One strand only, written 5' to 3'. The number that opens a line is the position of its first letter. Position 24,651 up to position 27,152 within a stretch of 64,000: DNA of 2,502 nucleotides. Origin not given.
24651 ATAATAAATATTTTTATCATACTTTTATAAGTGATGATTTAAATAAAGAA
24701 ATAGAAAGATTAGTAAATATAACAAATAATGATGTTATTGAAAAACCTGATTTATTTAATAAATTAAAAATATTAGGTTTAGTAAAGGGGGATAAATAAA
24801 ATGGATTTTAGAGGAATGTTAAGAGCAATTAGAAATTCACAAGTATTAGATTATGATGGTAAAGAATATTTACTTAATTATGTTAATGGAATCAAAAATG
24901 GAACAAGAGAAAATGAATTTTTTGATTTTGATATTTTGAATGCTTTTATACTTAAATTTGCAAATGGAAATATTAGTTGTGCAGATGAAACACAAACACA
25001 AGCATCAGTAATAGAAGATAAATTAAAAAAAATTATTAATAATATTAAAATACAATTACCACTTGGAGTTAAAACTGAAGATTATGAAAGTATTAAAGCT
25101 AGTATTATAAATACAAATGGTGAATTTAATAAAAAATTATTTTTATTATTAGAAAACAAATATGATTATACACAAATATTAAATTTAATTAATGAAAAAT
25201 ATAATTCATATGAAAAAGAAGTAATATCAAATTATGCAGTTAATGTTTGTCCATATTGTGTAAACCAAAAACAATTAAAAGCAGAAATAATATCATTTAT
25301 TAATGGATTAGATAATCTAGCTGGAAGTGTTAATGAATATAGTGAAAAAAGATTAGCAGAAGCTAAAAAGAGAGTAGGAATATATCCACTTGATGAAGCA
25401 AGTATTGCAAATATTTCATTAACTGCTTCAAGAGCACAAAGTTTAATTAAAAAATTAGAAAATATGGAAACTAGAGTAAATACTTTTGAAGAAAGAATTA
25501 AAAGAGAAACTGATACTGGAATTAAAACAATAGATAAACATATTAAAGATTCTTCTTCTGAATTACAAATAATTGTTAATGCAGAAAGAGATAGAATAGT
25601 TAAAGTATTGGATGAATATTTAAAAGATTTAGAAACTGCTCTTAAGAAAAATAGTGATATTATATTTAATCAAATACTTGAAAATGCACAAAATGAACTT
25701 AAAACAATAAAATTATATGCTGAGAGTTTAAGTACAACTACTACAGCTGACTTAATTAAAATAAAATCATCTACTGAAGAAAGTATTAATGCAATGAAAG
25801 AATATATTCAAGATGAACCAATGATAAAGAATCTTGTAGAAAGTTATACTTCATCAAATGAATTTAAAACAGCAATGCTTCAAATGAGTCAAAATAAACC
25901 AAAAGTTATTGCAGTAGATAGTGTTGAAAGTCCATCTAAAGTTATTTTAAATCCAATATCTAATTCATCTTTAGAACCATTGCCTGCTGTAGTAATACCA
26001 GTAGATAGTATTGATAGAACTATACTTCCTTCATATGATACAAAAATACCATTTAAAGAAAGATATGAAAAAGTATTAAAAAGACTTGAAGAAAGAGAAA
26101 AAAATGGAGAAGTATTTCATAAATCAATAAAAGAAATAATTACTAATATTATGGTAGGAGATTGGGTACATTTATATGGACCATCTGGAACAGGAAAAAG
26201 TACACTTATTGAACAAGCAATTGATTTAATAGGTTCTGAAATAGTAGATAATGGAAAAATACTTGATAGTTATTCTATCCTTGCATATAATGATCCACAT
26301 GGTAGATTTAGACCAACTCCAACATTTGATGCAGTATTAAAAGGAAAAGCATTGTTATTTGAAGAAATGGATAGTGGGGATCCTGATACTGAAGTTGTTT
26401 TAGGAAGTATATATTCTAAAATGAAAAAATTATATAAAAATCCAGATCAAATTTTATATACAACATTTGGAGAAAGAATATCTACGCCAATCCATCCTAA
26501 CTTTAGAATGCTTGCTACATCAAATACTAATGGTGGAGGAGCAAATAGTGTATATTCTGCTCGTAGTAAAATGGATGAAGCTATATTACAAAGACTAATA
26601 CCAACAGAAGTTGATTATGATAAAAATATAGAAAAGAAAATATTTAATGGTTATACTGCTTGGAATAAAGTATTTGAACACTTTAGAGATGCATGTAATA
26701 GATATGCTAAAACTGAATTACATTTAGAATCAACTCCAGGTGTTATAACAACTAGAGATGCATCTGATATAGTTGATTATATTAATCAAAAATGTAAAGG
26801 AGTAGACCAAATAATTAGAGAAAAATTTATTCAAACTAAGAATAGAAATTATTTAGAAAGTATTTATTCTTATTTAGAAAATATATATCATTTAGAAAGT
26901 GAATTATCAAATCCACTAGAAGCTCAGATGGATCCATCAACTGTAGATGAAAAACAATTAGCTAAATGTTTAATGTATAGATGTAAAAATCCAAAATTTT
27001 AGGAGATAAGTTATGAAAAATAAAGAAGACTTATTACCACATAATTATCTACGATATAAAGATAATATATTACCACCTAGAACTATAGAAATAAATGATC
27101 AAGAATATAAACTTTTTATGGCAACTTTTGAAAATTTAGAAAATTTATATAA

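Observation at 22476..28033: Self-contained four-gene operon: two unknown proteins, a coiled-coil CobS/MoxR-type AAA+ ATPase and a MIDAS-less vWA-like protein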

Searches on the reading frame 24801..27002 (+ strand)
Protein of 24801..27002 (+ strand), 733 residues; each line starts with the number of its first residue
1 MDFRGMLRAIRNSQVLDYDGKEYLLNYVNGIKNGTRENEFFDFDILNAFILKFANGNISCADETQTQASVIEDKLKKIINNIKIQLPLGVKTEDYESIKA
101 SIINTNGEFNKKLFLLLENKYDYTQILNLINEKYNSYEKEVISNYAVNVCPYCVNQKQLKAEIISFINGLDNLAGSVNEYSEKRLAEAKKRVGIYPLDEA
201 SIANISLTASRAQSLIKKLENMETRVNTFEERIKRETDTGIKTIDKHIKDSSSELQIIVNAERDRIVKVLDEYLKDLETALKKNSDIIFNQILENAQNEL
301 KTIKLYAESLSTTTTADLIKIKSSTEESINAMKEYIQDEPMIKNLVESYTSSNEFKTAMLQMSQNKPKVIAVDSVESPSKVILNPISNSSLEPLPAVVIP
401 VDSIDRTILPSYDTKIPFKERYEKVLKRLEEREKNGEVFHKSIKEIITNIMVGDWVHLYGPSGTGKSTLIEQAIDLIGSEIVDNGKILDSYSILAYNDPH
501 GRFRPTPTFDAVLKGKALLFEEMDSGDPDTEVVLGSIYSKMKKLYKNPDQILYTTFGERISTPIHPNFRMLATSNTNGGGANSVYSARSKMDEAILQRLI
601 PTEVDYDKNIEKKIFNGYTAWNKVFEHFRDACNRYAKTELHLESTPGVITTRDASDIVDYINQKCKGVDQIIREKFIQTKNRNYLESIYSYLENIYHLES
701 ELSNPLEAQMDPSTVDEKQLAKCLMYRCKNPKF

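Call 3: search_protein_families(library=pfam, proteins=[window:24801-27002:+], max_evalue=1)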
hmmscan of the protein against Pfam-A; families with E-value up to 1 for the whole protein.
window:24801-27002:+ (733 aa): 17 families
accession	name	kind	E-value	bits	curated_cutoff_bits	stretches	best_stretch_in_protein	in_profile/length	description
PF07728.20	AAA_5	-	1.7e-07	31.8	22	1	458-584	4-131/139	AAA domain (dynein-related subfamily)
PF19263.5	DUF5906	-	0.0048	18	27.6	1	458-576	1-102/114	Family of unknown function (DUF5906)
PF13191.12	AAA_16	-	0.007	17.3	32.6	1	456-478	27-49/167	AAA ATPase domain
PF00004.35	AAA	-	0.0088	16.9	21.2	1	457-526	2-69/131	ATPase family associated with various cellular activities (AAA)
PF00005.33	ABC_tran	-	0.0099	16.9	25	1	448-487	6-42/137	ABC transporter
PF13401.12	AAA_22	-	0.014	16.1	27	1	458-480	10-32/130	AAA domain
PF03193.22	RsgA_GTPase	-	0.018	15.3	30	1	445-472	98-125/174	RsgA GTPase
PF04427.23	Brix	-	0.034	14.6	28.2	1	271-429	9-163/193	Brix domain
PF13555.12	AAA_29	-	0.053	13.7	27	1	456-471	25-40/61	P-loop containing region of AAA domain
PF13479.12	AAA_24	-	0.055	13.7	27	1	457-473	6-22/195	AAA domain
PF00910.28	RNA_helicase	-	0.069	14.1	21.5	1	456-479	1-24/105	RNA helicase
PF07323.17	DUF1465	-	0.071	13.4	25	1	177-240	73-136/153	Protein of unknown function (DUF1465)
PF01442.23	Apolipoprotein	-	0.18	11.9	90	1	215-335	53-173/190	Apolipoprotein A1/A4/E domain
PF13481.12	AAA_25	-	0.3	11.1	27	1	442-470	21-50/195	AAA domain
PF01637.24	ATPase_2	-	0.38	11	33.2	1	456-476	23-43/225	ATPase domain predominantly from Archaea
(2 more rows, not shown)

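Call 4: search_protein_families(library=padloc, proteins=[window:24801-27002:+], max_evalue=1)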
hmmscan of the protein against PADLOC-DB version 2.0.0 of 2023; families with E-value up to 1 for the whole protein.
window:24801-27002:+ (733 aa): 3 families
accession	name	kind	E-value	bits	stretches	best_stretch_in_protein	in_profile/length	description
PDLC04140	mad8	-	0.0012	16.4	1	442-541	16-70/314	mads_8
PDLC00518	JetC1|JetC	-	0.0034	13.2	1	172-332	293-441/1112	DUF3584 domain; MukB-like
PDLC04135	mad3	-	0.004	14.7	1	441-472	11-41/374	mads_3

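Call 5: search_protein_families(library=ncbifam, proteins=[window:24801-27002:+], max_evalue=1)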
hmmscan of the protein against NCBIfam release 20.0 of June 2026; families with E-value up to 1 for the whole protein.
window:24801-27002:+ (733 aa): 36 families (the best 25 are shown)
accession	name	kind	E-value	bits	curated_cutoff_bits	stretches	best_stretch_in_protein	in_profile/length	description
TIGR02640.1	gas_vesic_GvpN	equivalog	8.5e-08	32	266.8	1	502-614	93-193/262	gas vesicle protein GvpN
TIGR02315.1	ABC_phnC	equivalog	0.00012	21.5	266.1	1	440-477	15-52/243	phosphonate ABC transporter ATP-binding protein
NF008653.0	PRK11650.1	subfamily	0.00054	19.1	432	1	434-499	11-73/357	sn-glycerol-3-phosphate ABC transporter ATP-binding protein UgpC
TIGR01650.1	PD_CobS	equivalog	0.0018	17.5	558.55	1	514-604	134-217/327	cobaltochelatase subunit CobS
TIGR01978.1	sufC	equivalog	0.002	17.6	212.8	1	443-477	16-50/243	Fe-S cluster assembly ATPase SufC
TIGR03265.1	PhnT2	equivalog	0.002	17.4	457.7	1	440-492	17-66/353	putative 2-aminoethylphosphonate ABC transporter ATP-binding protein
NF007438.0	PRK09984.1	equivalog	0.0021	17.3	365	1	439-480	16-57/262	phosphonate ABC transporter ATP-binding protein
NF007601.2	PRK10247.1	equivalog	0.0024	17.4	292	1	443-477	17-51/204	iron efflux ABC transporter ATP-binding subunit FetA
TIGR02324.1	CP_lyasePhnL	equivalog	0.0028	17.2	256.3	1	433-472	15-53/224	phosphonate C-P lyase system protein PhnL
NF038007.1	ABC_ATP_DarD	equivalog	0.0031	17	375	1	440-485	18-60/218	darobactin export ABC transporter ATP-binding protein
TIGR01842.1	type_I_sec_PrtD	subfamily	0.0031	16.1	510.15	1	440-497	331-386/544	type I secretion system permease/ATPase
NF040729.1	ABC_ATP_SaoA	equivalog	0.0037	16.7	360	1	434-487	12-62/248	ABC transporter ATP-binding protein SaoA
NF002981.0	PRK03695.1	equivalog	0.0039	16.6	281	1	446-477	19-50/253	vitamin B12 ABC transporter ATP-binding protein BtuD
TIGR04521.1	ECF_ATPase_2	equivalog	0.0051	15.9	330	1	436-475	14-53/279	energy-coupling factor transporter ATPase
TIGR02868.1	CydC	equivalog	0.0064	15.2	329.05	1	443-476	351-384/530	thiol reductant ABC exporter subunit CydC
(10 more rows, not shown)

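Call 7: search_protein_families(library=phrogs, proteins=[window:24801-27002:+], max_evalue=0.1)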
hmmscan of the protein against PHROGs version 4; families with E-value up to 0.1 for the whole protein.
window:24801-27002:+ (733 aa): 5 families
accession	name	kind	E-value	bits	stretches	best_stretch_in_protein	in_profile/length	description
phrog_249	-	moron, auxiliary metabolic gene and host takeover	2.7e-26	93.8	1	321-659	35-331/380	porphyrin biosynthesis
phrog_16448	-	other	9.2e-08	31.8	1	408-609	404-596/680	ATPase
phrog_27192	-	unknown function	0.035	15.3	0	641-679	72-112/131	-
phrog_30713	-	unknown function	0.037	15.2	1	69-121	159-209/213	-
phrog_1139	-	DNA, RNA and nucleotide metabolism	0.052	12.5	1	455-480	546-571/895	DNA primase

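Call 8: search_solved_structures(query=window:24801-27002:+, max_evalue=1, show_alignments=2)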
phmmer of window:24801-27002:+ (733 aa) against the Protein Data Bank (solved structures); distinct sequences matched with E-value up to 1: 20.
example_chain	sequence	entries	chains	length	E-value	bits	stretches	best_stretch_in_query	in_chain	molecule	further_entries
3tif_A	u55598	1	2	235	0.013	17.1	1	426-471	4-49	Uncharacterized ABC transporter ATP-binding protein MJ0796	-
1f3o_A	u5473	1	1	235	0.013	17.1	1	426-471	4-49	HYPOTHETICAL ABC TRANSPORTER ATP-BINDING PROTEIN MJ0796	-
1l2t_A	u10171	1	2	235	0.013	17.1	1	426-471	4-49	Hypothetical ABC transporter ATP-binding protein MJ0796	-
3s84_A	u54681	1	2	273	0.027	16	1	213-340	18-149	Apolipoprotein A-IV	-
9ujv_A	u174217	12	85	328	0.073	14.6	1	514-599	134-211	Cobaltochelatase subunit CobS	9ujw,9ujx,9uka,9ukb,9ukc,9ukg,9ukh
9nlj_U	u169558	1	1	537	0.14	13.7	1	441-516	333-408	Uup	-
9udk_A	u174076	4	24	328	0.19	13.2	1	514-604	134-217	Cobaltochelatase subunit CobS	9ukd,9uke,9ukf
5xu1_A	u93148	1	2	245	0.21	13.1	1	426-471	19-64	ABC transporter ATP-binding protein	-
9hx4_F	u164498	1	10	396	0.34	12.4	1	211-340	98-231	Apolipoprotein A-IV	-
5lxj_A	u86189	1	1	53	0.34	12.4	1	4-42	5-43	Phosphoprotein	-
3smz_A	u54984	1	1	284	0.39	12.2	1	136-241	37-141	Ribonucleoprotein PTB-binding 1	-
3h2u_B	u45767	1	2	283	0.39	12.2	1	136-241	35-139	Raver-1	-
3vf0_B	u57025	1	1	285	0.4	12.2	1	136-241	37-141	Ribonucleoprotein PTB-binding 1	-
8y5g_D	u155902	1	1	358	0.72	11.3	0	445-496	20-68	Spermidine/putrescine import ATP-binding protein PotA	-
8y5g_A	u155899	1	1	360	0.72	11.3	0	445-496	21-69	Spermidine/putrescine import ATP-binding protein PotA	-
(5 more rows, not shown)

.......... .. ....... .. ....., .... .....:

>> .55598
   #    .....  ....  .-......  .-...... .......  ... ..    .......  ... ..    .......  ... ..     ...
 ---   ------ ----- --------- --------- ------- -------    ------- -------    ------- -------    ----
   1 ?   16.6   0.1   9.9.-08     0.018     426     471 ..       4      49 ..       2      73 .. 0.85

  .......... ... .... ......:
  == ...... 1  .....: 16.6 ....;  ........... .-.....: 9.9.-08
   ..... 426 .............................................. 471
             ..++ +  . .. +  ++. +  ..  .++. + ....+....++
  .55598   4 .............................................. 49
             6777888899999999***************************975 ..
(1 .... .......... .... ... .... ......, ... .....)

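Call 12: find_homologous_proteins(query=window:24801-27002:+)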
Query window:24801-27002:+ (733 aa): 9 proteins with E <= 0.001 among 8000 candidates.
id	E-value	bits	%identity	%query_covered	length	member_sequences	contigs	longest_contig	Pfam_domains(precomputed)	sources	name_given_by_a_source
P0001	0.0e+0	1614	100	100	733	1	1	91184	PF07728.21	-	-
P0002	8.9e-191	654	45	100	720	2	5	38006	-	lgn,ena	-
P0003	1.8e-161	557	41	99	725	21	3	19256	PF00004.36,PF07728.21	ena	-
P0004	2.6e-161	557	41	99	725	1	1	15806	PF00004.36,PF07728.21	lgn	-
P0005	3.7e-153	530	38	99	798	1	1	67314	PF00004.36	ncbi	-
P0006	2.2e-152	527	36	100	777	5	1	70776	PF07728.21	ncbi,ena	-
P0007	2.3e-152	527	38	99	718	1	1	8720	PF00004.36,PF07728.21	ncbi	-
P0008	2.2e-149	517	37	99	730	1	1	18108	PF00004.36,PF07728.21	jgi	-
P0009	5.3e-133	463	42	76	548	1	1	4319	PF00004.36,PF07728.21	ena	-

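Call 13: find_encoding_contigs(protein=P0002, flank=10000, max_places=3)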
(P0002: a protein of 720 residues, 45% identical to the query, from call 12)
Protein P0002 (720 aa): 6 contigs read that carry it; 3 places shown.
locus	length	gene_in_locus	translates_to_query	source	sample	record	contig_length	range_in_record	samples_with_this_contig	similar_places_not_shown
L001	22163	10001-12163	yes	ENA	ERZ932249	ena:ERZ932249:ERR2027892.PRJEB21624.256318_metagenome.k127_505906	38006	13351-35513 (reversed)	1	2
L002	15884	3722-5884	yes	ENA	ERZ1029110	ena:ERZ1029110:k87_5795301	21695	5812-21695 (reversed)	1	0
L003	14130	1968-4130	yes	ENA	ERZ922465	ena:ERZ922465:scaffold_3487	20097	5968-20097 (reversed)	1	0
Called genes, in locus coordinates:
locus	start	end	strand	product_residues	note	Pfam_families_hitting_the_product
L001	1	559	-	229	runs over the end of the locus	-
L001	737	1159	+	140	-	-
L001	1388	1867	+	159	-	-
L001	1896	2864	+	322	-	-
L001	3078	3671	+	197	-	-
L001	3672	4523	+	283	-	PF08843:AbiEii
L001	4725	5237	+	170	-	-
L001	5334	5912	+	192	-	-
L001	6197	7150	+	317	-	PF00078:RVT_1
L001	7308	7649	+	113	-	-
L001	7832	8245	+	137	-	-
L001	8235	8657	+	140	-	-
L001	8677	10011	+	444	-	-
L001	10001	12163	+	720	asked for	-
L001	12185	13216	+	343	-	PF23822:DUF7192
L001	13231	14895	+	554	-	-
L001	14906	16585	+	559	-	-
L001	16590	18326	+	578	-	-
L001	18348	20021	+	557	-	-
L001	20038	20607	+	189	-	-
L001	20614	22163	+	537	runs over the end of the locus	PF14903:WG_beta_rep (faint)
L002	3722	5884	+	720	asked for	-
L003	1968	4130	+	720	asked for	-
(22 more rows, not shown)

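Call 14: find_encoding_contigs(protein=P0005, flank=10000, max_places=2)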
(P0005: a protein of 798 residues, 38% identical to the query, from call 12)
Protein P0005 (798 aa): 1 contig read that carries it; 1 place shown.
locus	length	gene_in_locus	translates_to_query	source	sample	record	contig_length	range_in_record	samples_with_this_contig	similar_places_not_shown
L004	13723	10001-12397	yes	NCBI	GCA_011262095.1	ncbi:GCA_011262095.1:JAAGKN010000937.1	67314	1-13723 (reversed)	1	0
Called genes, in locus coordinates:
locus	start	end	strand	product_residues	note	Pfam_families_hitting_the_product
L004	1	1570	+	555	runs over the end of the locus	-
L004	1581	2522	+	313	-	PF12849:PBP_like_2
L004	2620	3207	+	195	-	PF03193:RsgA_GTPase (faint), PF01926:MMR_HSR1, PF02421:FeoB_N (weak), PF04548:AIG1 (weak), PF00350:Dynamin_N (faint)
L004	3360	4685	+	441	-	PF00009:GTP_EFTU (weak), PF01926:MMR_HSR1, PF02421:FeoB_N, PF03193:RsgA_GTPase (weak), PF00009:GTP_EFTU, PF01926:MMR_HSR1, PF02421:FeoB_N, PF14714:KH_dom-like, +5 more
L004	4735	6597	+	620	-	-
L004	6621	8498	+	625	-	-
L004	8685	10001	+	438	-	-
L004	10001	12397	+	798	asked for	PF00004:AAA (weak)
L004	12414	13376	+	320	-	PF23822:DUF7192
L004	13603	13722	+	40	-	?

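Call 15: find_encoding_contigs(protein=P0006, flank=10000, max_places=2)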
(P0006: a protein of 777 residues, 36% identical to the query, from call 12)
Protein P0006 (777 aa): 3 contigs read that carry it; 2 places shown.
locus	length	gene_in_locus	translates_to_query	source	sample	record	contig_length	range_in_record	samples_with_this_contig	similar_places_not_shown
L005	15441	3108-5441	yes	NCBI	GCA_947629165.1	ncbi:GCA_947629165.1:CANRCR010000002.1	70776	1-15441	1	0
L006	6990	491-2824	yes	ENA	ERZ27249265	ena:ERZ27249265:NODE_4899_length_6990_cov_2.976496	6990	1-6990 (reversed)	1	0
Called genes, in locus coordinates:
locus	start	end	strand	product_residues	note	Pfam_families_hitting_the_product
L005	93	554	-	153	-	-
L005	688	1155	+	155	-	-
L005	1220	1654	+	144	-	-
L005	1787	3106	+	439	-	-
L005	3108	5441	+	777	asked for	PF07728:AAA_5 (weak)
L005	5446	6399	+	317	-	PF23822:DUF7192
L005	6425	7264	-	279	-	-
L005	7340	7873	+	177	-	-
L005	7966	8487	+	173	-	-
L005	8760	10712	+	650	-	PF00270:DEAD (faint), PF04851:ResIII, PF17757:UvrB_inter, PF27431:UvrB_3rd, PF00271:Helicase_C, PF12344:UvrB, PF02151:UVR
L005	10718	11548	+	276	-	PF04055:Radical_SAM, PF13186:SPASM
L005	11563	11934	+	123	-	-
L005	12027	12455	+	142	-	-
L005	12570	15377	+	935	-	PF00005:ABC_tran (faint), PF02463:SMC_N (faint), PF03193:RsgA_GTPase (faint), PF13555:AAA_29 (faint), PF20703:nSTAND1 (faint), PF17760:UvrA_inter, PF00684:DnaJ_CXXCXGXG (faint), PF17755:UvrA_DNA-bind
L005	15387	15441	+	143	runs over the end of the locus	PF04020:Phage_holin_4_2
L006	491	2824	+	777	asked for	PF07728:AAA_5 (weak)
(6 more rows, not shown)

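Call 16: find_encoding_contigs(protein=P0003, flank=10000, max_places=2)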
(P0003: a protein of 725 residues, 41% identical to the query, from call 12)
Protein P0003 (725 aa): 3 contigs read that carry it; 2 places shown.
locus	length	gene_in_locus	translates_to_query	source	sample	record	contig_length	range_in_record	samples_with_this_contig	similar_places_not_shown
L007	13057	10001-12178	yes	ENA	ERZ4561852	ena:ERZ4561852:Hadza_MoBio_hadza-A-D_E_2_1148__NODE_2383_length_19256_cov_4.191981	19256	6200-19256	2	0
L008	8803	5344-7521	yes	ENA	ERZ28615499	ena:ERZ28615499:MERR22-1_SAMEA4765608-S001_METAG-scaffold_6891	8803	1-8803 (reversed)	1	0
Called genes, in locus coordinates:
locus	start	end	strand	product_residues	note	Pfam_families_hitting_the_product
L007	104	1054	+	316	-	PF00535:Glycos_transf_2, PF10111:Glyco_tranf_2_2 (weak)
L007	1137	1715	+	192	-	PF12710:HAD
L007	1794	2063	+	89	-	PF00886:Ribosomal_S16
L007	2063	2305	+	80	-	PF13083:KH_KhpA-B, PF07650:KH_2 (weak)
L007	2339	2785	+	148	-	-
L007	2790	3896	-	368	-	PF03845:Spore_permease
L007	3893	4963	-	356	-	PF25198:Spore_GerAC_N, PF05504:Spore_GerAC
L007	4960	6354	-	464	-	PF03323:GerA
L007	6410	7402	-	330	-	PF01757:Acyl_transf_3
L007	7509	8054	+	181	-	PF10628:CotE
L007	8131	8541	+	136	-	-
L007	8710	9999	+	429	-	-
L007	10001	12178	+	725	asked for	PF00004:AAA (faint), PF07728:AAA_5 (faint)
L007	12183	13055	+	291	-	?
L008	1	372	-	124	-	?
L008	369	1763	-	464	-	PF03323:GerA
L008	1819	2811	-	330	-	PF01757:Acyl_transf_3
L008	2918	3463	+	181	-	PF10628:CotE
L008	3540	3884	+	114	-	PF01442:Apolipoprotein (weak)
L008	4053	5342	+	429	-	-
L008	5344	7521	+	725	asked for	PF00004:AAA (faint), PF07728:AAA_5 (faint)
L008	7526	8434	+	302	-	PF23822:DUF7192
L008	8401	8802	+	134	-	?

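Call 17: find_encoding_contigs(protein=P0008, flank=10000, max_places=2)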
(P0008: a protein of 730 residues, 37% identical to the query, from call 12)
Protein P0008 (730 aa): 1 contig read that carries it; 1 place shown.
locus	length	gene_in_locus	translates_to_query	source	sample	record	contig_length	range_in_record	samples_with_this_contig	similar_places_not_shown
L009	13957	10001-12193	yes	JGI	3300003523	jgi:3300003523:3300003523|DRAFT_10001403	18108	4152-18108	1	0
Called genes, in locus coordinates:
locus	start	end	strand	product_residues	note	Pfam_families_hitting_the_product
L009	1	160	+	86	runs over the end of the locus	PF06949:DUF1292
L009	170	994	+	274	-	-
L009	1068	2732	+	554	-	PF26918:Ig_Eae (faint), PF21461:HL_N-beta (faint), PF02368:Big_2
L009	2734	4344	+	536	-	PF02368:Big_2 (weak), PF26918:Ig_Eae (faint), PF02368:Big_2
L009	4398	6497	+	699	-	PF13328:HD_4, PF04607:RelA_SpoT, PF02824:TGS, PF19296:RelA_AH, PF28438:RelA_RIS, PF13291:ACT_4 (weak)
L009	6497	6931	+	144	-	PF02580:Tyr_Deacylase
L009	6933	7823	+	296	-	PF00294:PfkB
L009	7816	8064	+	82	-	PF01713:Smr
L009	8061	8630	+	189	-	PF00625:Guanylate_kin, PF13238:AAA_18 (faint)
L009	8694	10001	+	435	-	-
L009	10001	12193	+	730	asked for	PF00004:AAA (weak), PF07728:AAA_5 (faint)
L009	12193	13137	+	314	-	PF23822:DUF7192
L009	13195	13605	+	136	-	-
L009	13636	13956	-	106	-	?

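Call 18: find_encoding_contigs(protein=P0007, flank=10000, max_places=2)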
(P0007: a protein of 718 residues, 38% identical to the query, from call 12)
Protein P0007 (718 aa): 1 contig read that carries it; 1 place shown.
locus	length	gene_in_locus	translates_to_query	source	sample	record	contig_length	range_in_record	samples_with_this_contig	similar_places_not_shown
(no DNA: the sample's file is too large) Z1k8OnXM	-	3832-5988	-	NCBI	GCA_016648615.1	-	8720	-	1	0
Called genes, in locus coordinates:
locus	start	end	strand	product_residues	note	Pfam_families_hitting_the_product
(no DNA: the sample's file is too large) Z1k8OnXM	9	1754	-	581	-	PF02368:Big_2, PF22359:Big-like (faint), PF26918:Ig_Eae (faint), PF02368:Big_2, PF21461:HL_N-beta (weak), PF09992:NAGPA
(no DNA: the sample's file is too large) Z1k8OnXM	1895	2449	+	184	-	-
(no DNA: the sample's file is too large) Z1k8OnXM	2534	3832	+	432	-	-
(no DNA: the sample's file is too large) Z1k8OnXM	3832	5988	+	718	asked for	PF00004:AAA (weak), PF07728:AAA_5 (faint)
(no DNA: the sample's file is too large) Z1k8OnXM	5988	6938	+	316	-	PF23822:DUF7192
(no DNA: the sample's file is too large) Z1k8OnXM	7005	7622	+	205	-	-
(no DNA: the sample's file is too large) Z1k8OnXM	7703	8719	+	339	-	?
